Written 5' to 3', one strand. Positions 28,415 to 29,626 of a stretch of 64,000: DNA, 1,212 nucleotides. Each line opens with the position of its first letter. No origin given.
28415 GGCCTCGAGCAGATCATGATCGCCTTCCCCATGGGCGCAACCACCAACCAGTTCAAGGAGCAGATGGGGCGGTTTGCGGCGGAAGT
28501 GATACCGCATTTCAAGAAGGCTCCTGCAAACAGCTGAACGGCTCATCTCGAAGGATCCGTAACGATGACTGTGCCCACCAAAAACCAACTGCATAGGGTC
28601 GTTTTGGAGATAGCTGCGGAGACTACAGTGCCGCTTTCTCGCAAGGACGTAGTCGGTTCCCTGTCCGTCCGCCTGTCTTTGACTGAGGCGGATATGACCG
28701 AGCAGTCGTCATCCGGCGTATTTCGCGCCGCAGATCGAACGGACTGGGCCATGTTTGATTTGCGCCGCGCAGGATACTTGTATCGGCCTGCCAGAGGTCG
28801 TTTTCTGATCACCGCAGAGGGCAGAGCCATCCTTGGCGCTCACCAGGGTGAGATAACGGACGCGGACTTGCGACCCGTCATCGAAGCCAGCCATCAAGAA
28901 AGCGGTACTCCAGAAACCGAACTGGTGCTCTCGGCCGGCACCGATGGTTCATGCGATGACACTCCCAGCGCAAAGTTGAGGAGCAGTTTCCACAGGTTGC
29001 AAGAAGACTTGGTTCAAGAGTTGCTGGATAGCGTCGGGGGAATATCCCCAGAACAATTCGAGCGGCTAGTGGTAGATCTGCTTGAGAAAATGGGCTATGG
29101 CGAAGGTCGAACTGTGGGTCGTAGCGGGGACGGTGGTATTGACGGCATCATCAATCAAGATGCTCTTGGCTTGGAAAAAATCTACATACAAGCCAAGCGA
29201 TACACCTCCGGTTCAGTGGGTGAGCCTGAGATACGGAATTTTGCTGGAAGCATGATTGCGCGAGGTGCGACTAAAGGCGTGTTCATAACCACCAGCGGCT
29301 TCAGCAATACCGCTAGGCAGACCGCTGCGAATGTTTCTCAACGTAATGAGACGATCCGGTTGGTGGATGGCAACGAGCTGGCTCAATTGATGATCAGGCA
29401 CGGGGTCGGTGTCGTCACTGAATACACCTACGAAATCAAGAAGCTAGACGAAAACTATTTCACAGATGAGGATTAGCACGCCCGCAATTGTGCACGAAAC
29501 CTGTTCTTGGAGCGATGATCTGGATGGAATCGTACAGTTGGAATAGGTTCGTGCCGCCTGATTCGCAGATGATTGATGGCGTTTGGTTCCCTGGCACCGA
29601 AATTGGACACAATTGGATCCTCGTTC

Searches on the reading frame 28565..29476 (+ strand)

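Call 94: search_protein_families(library=pfam, proteins=[window:28565-29476:+], max_evalue=0.001)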
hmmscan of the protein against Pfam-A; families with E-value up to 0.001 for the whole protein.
window:28565-29476:+ (303 aa): 5 families
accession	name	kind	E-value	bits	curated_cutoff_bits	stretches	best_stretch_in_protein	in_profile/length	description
PF04471.18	Mrr_cat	-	1.4e-38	132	21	1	160-276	4-115/115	Restriction endonuclease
PF14338.12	Mrr_N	-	1.9e-12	47.6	29.5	1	10-90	5-85/87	Mrr N-terminal domain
PF22722.2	NA-iREase1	-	6.2e-12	45.9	27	1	165-273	1-105/106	NACHT-associated inactive Restriction Endonuclease 1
PF13156.12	Mrr_cat_2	-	6.6e-06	26.5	22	1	187-266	27-107/127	Restriction endonuclease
PF01585.28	G-patch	-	0.00082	19.7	22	0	169-192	5-28/45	G-patch domain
